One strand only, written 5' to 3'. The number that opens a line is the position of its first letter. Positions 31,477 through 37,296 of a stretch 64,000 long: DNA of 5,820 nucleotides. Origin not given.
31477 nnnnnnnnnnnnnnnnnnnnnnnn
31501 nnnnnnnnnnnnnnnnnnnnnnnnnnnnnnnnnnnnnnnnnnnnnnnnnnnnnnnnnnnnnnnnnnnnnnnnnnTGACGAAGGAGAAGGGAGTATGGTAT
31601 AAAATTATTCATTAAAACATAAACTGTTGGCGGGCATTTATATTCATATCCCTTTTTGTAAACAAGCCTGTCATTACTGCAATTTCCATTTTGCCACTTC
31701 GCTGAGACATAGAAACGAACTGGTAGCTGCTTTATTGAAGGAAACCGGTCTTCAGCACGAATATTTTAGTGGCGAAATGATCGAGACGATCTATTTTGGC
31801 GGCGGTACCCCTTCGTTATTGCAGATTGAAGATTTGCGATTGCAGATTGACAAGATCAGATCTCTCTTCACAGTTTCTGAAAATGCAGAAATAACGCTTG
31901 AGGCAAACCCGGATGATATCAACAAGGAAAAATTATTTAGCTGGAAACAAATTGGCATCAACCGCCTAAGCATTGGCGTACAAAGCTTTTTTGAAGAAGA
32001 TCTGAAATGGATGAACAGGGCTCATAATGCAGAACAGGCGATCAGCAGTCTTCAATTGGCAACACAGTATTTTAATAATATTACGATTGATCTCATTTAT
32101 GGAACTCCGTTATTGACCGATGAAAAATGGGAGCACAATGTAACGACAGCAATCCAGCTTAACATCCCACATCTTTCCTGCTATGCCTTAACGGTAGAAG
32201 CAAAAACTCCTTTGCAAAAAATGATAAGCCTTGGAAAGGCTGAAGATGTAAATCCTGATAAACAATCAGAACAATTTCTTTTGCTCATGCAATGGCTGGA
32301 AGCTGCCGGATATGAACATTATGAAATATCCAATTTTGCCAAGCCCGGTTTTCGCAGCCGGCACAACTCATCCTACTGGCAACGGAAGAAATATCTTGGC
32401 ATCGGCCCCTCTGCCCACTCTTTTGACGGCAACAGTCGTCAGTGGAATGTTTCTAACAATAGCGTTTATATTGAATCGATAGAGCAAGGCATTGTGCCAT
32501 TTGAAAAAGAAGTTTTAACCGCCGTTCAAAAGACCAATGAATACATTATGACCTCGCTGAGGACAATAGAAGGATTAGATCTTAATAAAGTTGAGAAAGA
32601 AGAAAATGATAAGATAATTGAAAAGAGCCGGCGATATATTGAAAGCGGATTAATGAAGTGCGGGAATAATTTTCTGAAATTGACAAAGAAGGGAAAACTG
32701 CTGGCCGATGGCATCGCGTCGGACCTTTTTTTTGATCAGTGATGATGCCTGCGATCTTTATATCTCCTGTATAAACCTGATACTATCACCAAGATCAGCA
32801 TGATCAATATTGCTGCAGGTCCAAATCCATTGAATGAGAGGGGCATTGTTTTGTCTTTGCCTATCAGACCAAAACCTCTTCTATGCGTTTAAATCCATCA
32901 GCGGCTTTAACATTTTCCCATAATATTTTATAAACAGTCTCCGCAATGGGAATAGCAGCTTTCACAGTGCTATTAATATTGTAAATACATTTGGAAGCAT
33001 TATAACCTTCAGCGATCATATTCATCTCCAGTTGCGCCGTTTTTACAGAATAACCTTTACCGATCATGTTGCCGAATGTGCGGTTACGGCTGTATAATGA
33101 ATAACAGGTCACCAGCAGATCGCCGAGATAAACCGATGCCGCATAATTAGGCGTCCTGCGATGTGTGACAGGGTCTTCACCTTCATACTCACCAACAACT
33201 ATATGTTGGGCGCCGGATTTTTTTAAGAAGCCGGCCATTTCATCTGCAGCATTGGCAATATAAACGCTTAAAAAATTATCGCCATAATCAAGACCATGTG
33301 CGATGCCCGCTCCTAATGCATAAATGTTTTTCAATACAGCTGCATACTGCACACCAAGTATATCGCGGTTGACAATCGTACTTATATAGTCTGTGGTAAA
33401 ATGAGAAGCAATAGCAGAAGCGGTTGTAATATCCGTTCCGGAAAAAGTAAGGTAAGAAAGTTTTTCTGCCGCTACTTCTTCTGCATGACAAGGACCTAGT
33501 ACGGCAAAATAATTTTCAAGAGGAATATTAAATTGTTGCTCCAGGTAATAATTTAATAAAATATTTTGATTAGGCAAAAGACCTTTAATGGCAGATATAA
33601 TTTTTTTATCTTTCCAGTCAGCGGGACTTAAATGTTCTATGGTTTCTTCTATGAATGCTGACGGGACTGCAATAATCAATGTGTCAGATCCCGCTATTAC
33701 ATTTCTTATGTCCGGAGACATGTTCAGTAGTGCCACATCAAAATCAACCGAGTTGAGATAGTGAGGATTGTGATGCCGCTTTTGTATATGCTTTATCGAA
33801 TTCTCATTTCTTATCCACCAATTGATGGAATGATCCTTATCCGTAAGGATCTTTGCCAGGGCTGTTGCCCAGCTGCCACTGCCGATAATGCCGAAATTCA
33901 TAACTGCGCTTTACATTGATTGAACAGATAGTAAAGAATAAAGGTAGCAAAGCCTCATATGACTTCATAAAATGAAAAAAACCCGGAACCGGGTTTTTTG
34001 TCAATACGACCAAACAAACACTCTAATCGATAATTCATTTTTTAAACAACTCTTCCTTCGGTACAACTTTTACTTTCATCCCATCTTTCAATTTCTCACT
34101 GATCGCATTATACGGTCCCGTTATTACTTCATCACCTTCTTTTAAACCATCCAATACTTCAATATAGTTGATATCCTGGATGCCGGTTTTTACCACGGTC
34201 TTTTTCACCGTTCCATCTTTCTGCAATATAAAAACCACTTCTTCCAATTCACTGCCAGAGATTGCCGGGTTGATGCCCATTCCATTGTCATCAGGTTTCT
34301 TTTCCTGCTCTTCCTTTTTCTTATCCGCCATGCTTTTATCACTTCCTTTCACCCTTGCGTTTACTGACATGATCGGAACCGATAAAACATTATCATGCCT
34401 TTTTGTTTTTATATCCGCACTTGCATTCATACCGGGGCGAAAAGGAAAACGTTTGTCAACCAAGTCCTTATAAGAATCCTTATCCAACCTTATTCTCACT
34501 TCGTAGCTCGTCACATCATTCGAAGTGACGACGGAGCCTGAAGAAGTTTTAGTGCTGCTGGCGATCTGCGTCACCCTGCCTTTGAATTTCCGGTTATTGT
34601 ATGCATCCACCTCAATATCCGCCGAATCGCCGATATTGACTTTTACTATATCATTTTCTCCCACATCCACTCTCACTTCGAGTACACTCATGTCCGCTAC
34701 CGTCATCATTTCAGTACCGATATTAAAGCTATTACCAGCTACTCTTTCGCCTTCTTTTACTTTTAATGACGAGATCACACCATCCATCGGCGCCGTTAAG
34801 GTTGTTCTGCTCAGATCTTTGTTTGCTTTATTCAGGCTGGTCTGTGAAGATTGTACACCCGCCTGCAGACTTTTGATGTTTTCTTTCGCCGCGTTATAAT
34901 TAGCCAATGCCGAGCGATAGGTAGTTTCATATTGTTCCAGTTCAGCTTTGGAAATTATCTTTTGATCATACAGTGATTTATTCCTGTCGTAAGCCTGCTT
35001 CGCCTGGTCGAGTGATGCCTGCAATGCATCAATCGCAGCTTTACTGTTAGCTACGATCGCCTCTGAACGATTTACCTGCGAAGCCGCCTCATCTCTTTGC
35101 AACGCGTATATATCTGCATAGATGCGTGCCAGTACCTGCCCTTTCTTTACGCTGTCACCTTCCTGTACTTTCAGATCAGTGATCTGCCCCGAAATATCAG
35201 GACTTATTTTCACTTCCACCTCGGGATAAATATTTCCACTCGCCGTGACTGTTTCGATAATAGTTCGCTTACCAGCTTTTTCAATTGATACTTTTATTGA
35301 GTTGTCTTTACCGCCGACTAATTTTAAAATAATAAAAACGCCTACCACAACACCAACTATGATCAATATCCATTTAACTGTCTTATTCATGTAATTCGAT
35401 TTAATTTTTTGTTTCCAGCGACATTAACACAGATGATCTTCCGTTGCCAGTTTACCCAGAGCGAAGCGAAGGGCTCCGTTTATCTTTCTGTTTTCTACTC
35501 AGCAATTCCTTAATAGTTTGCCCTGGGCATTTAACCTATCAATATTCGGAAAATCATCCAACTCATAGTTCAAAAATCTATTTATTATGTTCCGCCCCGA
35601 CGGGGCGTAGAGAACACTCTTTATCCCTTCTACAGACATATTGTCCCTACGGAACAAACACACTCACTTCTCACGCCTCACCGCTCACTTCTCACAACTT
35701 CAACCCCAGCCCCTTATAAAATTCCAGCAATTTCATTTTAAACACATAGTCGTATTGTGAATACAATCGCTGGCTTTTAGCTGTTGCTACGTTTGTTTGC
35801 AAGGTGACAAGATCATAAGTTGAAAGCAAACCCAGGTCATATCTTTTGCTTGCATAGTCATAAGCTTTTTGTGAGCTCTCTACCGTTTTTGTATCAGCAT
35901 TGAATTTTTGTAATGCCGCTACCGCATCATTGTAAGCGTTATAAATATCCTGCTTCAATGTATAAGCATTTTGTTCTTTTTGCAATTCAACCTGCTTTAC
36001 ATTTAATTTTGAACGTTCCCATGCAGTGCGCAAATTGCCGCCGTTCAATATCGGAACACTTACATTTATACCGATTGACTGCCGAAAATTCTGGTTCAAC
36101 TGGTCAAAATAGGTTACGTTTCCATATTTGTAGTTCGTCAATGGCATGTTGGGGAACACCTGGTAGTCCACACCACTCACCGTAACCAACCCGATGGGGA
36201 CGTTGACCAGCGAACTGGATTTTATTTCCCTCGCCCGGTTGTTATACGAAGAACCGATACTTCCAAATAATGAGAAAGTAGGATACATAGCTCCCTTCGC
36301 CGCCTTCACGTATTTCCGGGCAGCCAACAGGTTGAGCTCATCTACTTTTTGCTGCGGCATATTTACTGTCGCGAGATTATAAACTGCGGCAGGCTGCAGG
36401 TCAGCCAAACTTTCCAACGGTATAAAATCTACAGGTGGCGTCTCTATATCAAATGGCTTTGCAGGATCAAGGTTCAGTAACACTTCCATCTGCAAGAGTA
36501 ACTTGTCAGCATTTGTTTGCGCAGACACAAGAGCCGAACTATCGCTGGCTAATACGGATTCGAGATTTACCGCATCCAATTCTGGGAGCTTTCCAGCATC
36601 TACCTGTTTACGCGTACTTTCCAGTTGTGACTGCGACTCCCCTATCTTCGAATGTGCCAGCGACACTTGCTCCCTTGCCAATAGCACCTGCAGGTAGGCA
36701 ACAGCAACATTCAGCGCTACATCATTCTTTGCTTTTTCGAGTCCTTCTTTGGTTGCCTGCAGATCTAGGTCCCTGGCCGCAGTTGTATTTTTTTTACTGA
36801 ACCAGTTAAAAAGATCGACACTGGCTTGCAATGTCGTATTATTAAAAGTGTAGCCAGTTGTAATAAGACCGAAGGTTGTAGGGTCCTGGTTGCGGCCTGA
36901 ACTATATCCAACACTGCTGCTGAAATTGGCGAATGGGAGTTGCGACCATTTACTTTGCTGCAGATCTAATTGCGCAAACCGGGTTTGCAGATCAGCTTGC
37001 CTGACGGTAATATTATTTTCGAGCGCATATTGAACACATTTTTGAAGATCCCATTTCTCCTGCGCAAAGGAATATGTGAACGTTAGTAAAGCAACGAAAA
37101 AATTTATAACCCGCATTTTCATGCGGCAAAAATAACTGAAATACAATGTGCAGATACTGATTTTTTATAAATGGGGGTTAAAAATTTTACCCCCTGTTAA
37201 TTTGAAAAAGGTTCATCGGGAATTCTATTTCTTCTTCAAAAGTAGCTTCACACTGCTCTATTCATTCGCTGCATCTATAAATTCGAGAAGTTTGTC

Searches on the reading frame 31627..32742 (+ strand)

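Call 48: search_protein_families(library=pfam, max_evalue=0.00001, proteins=[window:31627-32742:+])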
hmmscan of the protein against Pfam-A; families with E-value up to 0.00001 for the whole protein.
window:31627-32742:+ (371 aa): 1 family
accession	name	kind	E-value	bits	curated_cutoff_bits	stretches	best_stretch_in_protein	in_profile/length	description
PF04055.27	Radical_SAM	-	1.2e-23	84.5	29.5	1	5-170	1-161/166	Radical SAM superfamily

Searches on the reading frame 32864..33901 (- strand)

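Call 48: search_protein_families(library=pfam, max_evalue=0.00001, proteins=[window:32864-33901:-])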
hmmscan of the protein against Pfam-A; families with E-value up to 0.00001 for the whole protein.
window:32864-33901:- (345 aa): 4 families
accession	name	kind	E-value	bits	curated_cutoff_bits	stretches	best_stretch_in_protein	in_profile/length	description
PF07479.19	NAD_Gly3P_dh_C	-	4.6e-38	131.1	25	1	180-335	1-139/142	NAD-dependent glycerol-3-phosphate dehydrogenase C-terminus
PF01210.29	NAD_Gly3P_dh_N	-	5.2e-33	114.7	23.1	1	4-158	3-155/158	NAD-dependent glycerol-3-phosphate dehydrogenase N-terminus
PF20618.3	GPD_NAD_C_bact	-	7.7e-18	65.2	27.6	1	258-323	2-66/66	Bacterial GPD, NAD-dependent C-terminal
PF03807.23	F420_oxidored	-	2.1e-08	35.1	21.6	1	3-105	2-92/94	NADP oxidoreductase coenzyme F420-dependent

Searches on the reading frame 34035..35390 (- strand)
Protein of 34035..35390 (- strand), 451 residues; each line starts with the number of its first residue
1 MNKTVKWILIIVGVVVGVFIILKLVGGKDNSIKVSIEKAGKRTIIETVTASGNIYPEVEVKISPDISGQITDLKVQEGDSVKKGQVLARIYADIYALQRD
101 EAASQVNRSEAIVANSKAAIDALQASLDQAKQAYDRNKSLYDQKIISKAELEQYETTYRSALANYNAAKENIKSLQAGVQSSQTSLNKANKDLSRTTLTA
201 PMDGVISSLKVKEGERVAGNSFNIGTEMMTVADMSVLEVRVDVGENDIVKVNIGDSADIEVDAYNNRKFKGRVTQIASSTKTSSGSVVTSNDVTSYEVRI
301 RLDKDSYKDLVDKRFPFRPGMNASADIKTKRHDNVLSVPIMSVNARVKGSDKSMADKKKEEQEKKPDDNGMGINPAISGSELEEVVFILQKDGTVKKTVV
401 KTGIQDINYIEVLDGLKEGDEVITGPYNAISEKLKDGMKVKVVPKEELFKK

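Call 48: search_protein_families(library=pfam, max_evalue=0.00001, proteins=[window:34035-35390:-])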
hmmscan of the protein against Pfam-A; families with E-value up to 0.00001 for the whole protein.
window:34035-35390:- (451 aa): 4 families
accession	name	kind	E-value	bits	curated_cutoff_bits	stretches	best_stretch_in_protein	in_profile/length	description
PF16576.10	HlyD_D23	-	1e-22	80.9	30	1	59-282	19-190/214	Barrel-sandwich domain of CusB or HlyD membrane-fusion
PF13437.12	HlyD_3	-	7.9e-18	65.6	22.2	1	197-305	1-96/106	HlyD family secretion protein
PF13533.13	Biotin_lipoyl_2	-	5.4e-12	45.7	29.8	1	60-90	1-31/32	Biotin-lipoyl like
PF00364.28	Biotin_lipoyl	-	1.1e-06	28.8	22.1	0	60-90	43-73/73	Biotin-requiring enzyme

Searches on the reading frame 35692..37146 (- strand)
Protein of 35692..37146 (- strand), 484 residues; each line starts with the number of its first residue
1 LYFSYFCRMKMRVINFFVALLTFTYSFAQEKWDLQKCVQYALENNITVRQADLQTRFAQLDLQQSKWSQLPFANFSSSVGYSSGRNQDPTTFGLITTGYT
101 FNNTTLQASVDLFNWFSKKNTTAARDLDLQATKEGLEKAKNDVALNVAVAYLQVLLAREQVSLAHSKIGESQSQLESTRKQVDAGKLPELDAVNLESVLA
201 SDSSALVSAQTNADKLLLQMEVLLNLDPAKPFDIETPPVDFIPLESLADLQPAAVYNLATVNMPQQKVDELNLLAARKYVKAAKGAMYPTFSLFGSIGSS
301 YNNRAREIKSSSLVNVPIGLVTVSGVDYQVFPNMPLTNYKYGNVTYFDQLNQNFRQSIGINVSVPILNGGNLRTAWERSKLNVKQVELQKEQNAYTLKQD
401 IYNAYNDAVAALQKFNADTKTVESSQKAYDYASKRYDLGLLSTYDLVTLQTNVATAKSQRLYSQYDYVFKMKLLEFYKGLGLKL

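Call 48: search_protein_families(library=pfam, max_evalue=0.00001, proteins=[window:35692-37146:-])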
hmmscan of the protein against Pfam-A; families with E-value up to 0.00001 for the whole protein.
window:35692-37146:- (484 aa): 1 family
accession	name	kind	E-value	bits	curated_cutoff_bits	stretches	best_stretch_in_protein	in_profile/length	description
PF02321.23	OEP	-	1.8e-48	165.3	22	2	34-225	1-187/187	Outer membrane efflux protein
